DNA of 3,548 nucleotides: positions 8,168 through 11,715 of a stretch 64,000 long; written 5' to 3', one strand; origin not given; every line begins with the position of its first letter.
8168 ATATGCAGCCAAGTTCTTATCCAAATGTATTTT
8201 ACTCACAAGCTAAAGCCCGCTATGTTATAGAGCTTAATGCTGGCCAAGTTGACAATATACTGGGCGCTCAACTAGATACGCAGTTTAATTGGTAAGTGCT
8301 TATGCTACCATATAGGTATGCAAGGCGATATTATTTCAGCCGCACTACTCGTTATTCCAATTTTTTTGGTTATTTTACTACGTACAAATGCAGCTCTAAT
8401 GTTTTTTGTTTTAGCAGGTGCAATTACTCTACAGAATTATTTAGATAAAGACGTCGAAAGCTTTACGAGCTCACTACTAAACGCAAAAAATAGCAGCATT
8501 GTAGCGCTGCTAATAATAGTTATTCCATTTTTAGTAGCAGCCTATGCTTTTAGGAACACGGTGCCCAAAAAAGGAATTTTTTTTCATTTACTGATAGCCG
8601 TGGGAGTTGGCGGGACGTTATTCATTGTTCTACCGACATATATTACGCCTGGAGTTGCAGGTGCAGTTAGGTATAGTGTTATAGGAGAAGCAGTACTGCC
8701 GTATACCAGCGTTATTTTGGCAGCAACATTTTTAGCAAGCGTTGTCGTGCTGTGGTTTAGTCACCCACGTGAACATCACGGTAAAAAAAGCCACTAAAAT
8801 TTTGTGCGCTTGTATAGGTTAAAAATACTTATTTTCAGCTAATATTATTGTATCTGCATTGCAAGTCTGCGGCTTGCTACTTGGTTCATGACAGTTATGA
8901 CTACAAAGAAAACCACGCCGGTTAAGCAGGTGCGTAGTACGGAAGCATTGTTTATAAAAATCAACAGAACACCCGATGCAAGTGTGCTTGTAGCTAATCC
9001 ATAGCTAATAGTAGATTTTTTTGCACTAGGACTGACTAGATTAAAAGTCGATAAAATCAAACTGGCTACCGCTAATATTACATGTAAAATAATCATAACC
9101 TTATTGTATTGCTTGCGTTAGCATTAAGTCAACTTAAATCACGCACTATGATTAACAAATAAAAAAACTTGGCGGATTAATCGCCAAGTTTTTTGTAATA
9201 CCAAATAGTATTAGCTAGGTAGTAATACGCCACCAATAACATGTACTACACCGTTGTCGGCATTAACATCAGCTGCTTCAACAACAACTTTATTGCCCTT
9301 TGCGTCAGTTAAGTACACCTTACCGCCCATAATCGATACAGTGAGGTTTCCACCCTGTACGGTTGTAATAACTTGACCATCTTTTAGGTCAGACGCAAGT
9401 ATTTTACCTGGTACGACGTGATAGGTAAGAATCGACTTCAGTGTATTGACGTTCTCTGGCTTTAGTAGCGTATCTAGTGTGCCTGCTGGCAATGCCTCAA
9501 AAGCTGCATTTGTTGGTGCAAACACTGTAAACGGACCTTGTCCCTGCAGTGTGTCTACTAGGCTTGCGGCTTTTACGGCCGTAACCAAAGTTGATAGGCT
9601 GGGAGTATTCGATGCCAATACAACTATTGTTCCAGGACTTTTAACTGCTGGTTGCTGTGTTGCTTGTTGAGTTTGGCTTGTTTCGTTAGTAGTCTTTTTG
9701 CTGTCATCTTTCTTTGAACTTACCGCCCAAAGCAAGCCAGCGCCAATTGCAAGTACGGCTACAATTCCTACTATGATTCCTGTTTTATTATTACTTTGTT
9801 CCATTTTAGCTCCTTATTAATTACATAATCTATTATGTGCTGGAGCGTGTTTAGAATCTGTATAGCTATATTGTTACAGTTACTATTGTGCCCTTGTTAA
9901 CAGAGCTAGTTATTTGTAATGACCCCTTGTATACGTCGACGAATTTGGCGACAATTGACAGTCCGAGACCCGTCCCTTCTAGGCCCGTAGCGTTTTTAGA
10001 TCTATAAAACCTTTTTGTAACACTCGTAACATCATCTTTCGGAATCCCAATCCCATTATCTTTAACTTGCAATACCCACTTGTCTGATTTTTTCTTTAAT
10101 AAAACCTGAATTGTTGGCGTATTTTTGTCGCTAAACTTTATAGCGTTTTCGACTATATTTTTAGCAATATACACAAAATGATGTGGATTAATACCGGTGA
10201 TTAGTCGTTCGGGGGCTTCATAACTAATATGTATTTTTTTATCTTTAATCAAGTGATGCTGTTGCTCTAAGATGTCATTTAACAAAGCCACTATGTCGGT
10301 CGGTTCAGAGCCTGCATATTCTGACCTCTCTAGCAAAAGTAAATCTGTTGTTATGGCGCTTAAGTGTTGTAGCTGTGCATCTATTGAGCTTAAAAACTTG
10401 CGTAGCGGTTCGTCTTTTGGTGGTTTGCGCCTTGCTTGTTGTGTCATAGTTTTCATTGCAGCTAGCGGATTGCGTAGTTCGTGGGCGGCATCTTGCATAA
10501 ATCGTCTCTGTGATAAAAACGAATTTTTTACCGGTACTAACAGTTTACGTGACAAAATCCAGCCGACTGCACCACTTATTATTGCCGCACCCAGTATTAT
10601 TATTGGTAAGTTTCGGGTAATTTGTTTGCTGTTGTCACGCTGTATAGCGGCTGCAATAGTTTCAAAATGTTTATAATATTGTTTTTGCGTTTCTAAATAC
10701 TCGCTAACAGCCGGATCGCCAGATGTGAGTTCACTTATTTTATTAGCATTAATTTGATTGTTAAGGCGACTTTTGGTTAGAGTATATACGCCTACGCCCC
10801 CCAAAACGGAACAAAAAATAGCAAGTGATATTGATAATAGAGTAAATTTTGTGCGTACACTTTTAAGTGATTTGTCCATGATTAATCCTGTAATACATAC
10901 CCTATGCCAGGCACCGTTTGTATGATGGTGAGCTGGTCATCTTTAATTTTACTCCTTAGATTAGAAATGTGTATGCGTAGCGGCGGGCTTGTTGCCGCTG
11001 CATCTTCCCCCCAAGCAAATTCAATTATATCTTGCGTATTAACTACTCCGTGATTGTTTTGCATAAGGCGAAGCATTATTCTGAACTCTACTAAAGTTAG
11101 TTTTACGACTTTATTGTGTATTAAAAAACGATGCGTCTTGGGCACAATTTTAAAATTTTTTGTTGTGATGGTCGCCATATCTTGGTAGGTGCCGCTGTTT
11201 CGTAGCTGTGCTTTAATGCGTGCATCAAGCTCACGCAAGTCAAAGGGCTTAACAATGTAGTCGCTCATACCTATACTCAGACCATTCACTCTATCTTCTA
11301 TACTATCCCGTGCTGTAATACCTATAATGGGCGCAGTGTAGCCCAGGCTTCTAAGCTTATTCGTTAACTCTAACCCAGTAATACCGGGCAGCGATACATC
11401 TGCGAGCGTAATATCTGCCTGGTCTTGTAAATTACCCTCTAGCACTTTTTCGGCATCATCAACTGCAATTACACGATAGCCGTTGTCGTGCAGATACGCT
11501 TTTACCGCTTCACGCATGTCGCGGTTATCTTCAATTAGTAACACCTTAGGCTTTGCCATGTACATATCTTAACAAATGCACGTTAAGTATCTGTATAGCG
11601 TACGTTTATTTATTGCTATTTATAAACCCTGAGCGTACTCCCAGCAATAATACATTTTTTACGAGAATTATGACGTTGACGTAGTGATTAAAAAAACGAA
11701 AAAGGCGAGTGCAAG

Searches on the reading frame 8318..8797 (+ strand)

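Call 51: search_protein_families(library=pfam, max_evalue=1, proteins=[window:8318-8797:+])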
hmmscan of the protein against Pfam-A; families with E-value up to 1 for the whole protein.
window:8318-8797:+ (159 aa): 2 families
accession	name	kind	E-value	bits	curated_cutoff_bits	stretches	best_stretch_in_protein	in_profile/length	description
PF24226.1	DUF7442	-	0.07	13.5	23.8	1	5-40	26-56/79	Phage membrane protein Family of unknown function (DUF7442)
PF08078.17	PsaX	-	0.11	13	25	1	61-78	15-32/35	PsaX family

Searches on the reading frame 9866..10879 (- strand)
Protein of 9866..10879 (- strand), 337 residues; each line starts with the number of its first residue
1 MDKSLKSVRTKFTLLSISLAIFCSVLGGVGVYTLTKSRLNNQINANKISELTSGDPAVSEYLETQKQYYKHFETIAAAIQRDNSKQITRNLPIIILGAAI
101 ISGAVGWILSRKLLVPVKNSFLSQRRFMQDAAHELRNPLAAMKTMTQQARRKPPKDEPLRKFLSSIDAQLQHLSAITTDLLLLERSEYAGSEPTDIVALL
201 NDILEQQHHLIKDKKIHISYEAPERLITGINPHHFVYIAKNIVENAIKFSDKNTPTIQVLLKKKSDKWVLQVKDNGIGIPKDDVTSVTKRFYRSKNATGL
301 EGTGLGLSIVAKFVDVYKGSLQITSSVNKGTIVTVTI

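Call 48: search_protein_families(library=pfam, max_evalue=0.00001, proteins=[window:9866-10879:-])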
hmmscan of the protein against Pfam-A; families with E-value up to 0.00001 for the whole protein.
window:9866-10879:- (337 aa): 3 families
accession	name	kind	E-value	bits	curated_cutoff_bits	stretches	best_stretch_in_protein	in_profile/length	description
PF02518.31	HATPase_c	-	7.5e-24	84.8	26.4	1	233-337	4-107/111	Histidine kinase-, DNA gyrase B-, and HSP90-like ATPase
PF00512.31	HisKA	-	5.7e-15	55.6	26.9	1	124-187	2-64/66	His Kinase A (phospho-acceptor) domain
PF14501.12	HATPase_c_5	-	5.8e-07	29.8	22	1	230-326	1-91/102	GHKL domain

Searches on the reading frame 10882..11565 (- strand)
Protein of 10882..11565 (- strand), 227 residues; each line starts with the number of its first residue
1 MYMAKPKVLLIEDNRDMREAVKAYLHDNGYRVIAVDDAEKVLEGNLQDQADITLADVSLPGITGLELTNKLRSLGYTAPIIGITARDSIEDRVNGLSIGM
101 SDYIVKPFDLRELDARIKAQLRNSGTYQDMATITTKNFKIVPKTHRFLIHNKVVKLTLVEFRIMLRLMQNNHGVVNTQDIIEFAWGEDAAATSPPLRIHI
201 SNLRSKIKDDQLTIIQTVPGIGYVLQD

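Call 49: search_protein_families(library=pfam, max_evalue=0.00001, proteins=[window:10882-11565:-])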
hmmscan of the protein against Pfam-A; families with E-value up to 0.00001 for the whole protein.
window:10882-11565:- (227 aa): 2 families
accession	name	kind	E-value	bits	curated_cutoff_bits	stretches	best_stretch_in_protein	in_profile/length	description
PF00072.30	Response_reg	-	7.3e-27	94.2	30.2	1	8-118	1-111/111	Response regulator receiver domain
PF00486.34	Trans_reg_C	-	2.3e-16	60.1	26.2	1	152-225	2-77/77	Transcriptional regulatory protein, C terminal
